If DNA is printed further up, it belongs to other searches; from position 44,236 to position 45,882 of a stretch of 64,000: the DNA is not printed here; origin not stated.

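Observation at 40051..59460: Glycan locus with three ATP-grasp ligases and an MmgE/PrpD enzyme: predicted amide-linked, non-acetyl decoration of a 4-amino sugar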

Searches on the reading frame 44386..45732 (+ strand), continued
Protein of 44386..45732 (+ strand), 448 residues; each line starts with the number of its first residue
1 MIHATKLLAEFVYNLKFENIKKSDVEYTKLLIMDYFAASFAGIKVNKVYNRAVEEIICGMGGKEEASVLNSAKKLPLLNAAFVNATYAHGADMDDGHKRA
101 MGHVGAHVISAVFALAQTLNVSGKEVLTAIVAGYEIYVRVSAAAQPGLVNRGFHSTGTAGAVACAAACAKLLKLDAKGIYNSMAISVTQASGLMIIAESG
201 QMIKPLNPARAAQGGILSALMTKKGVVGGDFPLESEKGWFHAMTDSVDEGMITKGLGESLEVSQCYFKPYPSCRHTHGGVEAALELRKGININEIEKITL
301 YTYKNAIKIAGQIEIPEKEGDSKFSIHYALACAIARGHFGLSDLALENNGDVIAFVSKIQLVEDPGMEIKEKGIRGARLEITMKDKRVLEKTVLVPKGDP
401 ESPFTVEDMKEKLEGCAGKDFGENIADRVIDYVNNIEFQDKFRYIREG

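Call 36: search_solved_structures(query=L003:11386-12846:+, max_evalue=1e-10, show_alignments=3)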
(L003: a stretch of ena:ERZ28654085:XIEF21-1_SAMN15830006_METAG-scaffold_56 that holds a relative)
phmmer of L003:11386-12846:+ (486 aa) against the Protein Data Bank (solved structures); distinct sequences matched with E-value up to 1e-10: 181 (the best 60 are shown).
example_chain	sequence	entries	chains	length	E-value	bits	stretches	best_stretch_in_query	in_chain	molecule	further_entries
6mfy_A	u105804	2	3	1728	6.3e-54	186.8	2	4-485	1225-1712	Linear gramicidin synthase subunit A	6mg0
6mfz_A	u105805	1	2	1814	7.6e-54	186.5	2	4-485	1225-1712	Linear gramicidin synthase subunit A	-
9be4_A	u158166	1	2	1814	7.6e-54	186.5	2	4-485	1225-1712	Linear gramicidin synthase subunit A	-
9be3_A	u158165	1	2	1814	7.6e-54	186.5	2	4-485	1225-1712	Linear gramicidin synthase subunit A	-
9meh_A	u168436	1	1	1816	7.6e-54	186.5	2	4-485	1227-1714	Linear gramicidin synthase subunit A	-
8wev_A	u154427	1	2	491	9.9e-40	140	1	12-481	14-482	Feruloyl-CoA Synthetase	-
8weu_A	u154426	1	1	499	1.1e-39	139.9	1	12-481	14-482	Fatty-acyl-CoA synthase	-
8r2q_A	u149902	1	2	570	8.6e-38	133.6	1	91-482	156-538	Probable fatty-acid-CoA ligase FadD5 (Fatty-acid-CoA synthetase) (Fatty-acid-CoA synthase)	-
5buq_A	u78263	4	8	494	2.8e-37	131.9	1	14-483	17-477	2-succinylbenzoate--CoA ligase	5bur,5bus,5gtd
5x8f_A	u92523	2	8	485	3.7e-37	131.5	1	14-483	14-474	2-succinylbenzoate--CoA ligase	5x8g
3etc_A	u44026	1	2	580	1.7e-36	129.3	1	11-482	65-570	AMP-binding protein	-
5bsw_A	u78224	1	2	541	3e-35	125.2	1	141-484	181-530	4-coumarate--CoA ligase 2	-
5u95_A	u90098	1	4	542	5.4e-35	124.3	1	141-484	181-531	4-coumarate--CoA ligase 2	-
5bsm_A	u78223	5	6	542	9.9e-35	123.5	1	141-484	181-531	4-coumarate--CoA ligase 2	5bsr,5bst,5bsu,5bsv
6abh_A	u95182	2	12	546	1.3e-34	123.1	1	137-483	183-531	Red-bioluminescence eliciting luciferase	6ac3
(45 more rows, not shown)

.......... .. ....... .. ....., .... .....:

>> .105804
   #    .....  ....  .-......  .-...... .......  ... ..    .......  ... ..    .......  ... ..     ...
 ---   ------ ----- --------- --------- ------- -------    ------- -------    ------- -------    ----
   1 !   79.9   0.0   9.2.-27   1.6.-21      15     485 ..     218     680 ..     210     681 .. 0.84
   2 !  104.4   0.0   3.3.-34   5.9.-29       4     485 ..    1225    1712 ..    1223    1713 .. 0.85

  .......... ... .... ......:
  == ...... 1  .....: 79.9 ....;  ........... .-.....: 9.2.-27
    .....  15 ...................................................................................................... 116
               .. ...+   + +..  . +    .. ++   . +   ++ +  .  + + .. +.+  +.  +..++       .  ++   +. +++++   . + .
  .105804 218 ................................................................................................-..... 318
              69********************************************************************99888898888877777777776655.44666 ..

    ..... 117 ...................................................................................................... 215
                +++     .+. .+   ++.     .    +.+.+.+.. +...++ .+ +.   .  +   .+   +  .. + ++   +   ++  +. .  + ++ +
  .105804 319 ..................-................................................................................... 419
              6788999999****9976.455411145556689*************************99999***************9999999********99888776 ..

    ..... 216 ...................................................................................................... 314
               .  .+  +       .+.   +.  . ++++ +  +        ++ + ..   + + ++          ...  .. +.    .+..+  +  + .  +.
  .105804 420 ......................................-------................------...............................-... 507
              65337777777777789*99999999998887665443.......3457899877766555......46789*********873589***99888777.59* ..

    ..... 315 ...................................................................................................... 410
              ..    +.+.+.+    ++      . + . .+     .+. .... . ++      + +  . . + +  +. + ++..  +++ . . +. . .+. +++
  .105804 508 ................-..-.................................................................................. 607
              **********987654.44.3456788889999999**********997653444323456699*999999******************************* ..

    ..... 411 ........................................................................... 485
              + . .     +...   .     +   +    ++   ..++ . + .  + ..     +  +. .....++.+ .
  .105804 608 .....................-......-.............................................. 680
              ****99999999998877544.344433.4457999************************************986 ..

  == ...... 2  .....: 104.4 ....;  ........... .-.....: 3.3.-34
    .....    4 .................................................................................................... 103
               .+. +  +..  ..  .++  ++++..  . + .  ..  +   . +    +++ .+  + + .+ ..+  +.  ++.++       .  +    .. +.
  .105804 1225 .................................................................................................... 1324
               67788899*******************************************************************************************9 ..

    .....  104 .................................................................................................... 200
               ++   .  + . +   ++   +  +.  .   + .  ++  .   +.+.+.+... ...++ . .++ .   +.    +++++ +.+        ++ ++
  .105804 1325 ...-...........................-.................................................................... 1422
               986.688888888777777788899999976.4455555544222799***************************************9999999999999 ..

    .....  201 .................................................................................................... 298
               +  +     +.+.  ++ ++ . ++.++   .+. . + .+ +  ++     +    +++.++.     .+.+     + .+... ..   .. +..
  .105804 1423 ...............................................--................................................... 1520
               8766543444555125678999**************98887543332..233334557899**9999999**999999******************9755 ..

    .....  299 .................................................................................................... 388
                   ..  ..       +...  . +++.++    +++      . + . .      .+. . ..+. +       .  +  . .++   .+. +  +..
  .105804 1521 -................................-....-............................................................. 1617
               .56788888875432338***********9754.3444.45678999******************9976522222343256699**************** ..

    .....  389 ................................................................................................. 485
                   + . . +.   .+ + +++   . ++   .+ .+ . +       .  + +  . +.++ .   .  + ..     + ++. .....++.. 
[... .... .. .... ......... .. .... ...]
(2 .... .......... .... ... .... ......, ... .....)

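Call 42: search_protein_families(library=pfam, proteins=[L076:6343-7419:+, L068:12163-13428:+, L068:11235-12278:+, L078:14185-15510:+, L047:14817-15986:+, L067:15530-16120:+, L075:15960-16988:+, L052:1564-2964:+, L012:7107-8480:+], max_evalue=0.001)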
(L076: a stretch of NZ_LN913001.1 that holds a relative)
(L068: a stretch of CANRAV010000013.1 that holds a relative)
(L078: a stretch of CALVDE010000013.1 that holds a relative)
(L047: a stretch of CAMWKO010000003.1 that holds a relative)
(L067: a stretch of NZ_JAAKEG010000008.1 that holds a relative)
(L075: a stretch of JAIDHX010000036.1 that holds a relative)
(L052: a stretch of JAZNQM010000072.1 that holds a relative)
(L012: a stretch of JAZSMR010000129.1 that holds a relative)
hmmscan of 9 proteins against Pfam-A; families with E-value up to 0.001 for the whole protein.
L076:6343-7419:+ (359 aa): 0 families

L068:12163-13428:+ (422 aa): 2 families
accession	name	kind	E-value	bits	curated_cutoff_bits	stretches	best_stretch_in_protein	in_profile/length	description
PF02776.23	TPP_enzyme_N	-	7.5e-15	55.2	26.8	1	51-162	7-113/119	Thiamine pyrophosphate enzyme, N-terminal TPP binding domain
PF02775.26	TPP_enzyme_C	-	8.2e-15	55.3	21.9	1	274-388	27-151/151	Thiamine pyrophosphate enzyme, C-terminal TPP binding domain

L068:11235-12278:+ (348 aa): 1 family
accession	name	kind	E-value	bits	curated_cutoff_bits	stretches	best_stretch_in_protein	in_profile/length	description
PF00248.27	Aldo_ket_red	-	1e-49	169.6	24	1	34-325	3-286/291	Aldo/keto reductase family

L078:14185-15510:+ (442 aa): 1 family
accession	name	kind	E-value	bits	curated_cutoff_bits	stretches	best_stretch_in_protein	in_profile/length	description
PF15617.12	C-C_Bond_Lyase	-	3.5e-116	388.3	28.4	1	88-428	2-320/320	C-C_Bond_Lyase of the TIM-Barrel fold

L047:14817-15986:+ (390 aa): 2 families
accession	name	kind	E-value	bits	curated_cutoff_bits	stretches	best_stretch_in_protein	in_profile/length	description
PF00535.33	Glycos_transf_2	-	1.2e-23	84.3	23.3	1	19-157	1-133/168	Glycosyl transferase family 2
PF13641.12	Glyco_tranf_2_3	-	6.7e-07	30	27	1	18-130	3-115/230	Glycosyltransferase like family 2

L067:15530-16120:+ (197 aa): 1 family
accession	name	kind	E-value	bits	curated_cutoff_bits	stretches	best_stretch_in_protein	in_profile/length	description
PF05683.17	Fumerase_C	-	1.5e-18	67.3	22.2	1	31-196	26-203/205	Fumarase C-terminus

L075:15960-16988:+ (343 aa): 1 family
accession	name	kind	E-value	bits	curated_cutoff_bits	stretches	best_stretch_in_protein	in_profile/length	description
PF05681.19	Fumerase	-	9.4e-52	176.4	25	1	63-328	3-263/270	Fumarate hydratase (Fumerase)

L052:1564-2964:+ (467 aa): 1 family
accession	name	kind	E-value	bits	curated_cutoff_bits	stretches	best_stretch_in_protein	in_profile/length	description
PF06808.19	DctM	-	1.9e-45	155.8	23.8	1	29-457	2-408/413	Tripartite ATP-independent periplasmic transporter, DctM component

L012:7107-8480:+ (458 aa): 0 families
